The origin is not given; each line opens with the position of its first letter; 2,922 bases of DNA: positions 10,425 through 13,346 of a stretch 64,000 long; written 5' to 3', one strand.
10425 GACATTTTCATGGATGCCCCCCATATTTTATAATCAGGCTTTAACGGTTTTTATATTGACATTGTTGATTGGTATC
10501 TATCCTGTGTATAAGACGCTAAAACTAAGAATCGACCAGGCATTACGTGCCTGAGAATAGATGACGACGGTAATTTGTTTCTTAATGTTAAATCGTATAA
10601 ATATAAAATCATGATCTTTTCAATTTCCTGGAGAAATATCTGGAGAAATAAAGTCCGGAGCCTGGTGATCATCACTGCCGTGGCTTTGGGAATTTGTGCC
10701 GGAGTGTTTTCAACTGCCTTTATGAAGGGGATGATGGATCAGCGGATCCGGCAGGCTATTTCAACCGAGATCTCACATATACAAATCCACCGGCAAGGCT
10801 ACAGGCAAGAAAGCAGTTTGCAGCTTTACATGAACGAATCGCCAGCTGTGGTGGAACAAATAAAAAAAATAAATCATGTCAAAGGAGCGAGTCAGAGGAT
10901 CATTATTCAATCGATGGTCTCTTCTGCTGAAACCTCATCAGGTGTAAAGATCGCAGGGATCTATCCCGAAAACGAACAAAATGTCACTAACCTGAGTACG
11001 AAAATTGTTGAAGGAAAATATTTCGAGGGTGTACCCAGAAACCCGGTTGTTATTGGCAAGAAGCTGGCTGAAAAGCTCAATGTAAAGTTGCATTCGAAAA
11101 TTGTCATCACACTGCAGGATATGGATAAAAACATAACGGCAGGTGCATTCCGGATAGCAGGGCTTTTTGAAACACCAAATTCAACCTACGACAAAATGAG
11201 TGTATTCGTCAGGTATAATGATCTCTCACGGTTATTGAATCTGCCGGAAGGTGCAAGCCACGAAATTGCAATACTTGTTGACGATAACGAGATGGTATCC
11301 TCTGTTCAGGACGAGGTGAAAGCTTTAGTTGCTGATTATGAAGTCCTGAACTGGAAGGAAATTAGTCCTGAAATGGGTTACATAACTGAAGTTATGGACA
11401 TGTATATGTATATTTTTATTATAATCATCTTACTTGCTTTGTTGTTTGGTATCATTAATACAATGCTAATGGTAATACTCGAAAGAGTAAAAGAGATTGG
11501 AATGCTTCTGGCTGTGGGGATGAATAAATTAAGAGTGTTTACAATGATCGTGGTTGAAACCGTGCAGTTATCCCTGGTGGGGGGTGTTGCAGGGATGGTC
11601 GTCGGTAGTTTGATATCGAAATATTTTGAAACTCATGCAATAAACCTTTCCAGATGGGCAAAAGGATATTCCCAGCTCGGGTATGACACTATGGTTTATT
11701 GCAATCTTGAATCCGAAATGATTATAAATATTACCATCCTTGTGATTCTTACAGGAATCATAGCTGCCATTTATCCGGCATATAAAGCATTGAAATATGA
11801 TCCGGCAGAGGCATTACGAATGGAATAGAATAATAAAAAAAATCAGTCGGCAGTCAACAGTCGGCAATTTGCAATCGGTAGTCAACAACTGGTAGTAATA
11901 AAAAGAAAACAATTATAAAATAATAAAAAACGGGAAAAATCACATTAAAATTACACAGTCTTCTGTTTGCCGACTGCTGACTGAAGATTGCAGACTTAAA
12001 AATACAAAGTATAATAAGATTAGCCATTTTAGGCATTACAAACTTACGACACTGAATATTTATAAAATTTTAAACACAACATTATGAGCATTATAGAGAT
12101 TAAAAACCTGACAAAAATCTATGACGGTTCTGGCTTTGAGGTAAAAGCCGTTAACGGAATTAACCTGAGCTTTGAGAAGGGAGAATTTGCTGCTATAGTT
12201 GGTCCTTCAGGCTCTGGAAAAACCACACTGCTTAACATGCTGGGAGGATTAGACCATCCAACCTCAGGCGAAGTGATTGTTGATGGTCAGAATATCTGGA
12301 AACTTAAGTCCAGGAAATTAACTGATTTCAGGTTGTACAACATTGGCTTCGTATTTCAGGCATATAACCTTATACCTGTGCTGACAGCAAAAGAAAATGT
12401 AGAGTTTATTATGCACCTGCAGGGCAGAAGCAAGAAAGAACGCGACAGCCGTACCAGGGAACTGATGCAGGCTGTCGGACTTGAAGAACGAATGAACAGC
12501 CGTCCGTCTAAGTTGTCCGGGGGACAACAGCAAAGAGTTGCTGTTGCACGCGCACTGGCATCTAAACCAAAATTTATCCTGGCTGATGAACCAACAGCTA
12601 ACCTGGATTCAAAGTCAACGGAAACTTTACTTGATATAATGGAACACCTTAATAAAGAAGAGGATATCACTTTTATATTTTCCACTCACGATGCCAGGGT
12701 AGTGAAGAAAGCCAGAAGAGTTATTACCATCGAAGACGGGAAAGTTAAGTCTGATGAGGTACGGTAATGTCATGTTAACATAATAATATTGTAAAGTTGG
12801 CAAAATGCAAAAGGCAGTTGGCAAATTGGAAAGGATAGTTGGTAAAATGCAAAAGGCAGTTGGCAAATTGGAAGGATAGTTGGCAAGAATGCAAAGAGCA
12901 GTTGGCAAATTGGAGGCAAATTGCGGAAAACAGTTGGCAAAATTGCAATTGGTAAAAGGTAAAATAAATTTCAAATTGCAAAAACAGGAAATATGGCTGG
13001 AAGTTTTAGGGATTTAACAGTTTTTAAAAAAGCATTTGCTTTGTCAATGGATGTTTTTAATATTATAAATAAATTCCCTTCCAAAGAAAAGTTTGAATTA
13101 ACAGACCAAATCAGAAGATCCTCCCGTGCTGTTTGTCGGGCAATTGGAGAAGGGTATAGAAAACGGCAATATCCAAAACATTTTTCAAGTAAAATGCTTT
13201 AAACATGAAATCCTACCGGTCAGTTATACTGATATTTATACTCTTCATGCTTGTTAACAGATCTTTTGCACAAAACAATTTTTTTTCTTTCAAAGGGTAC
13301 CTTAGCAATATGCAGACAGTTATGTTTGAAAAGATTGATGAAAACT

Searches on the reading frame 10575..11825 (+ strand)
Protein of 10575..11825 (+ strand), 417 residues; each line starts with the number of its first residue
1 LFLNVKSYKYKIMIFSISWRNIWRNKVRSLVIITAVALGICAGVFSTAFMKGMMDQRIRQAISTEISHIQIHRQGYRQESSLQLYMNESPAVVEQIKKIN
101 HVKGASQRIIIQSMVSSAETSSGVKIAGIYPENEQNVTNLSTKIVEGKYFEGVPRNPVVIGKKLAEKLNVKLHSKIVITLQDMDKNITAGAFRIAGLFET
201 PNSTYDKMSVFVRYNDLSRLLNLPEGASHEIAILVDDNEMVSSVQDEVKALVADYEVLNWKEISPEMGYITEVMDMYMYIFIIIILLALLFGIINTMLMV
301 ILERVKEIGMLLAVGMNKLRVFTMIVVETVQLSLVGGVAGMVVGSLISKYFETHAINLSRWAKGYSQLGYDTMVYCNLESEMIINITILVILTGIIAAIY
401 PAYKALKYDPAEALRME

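Call 50: search_protein_families(library=pfam, proteins=[window:10575-11825:+], max_evalue=0.001)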
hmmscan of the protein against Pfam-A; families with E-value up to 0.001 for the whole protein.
window:10575-11825:+ (417 aa): 2 families
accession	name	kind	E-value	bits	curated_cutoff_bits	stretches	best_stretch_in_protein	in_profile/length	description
PF02687.27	FtsX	-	2e-17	63.8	25.5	1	280-410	2-120/120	FtsX-like permease C-terminal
PF12704.14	MacB_PCD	-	2.7e-16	60.9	27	1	29-251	1-207/207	MacB-like periplasmic core domain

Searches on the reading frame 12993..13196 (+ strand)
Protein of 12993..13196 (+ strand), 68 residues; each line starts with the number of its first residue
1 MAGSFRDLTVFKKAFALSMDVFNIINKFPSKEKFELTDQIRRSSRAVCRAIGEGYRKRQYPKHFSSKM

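Call 50: search_protein_families(library=pfam, proteins=[window:12993-13196:+], max_evalue=0.001)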
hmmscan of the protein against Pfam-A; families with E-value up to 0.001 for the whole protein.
window:12993-13196:+ (68 aa): 1 family
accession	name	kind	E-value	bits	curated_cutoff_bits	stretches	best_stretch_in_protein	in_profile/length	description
PF05635.17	23S_rRNA_IVP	-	4.3e-16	59.5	33.8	1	6-67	1-61/106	23S rRNA-intervening sequence protein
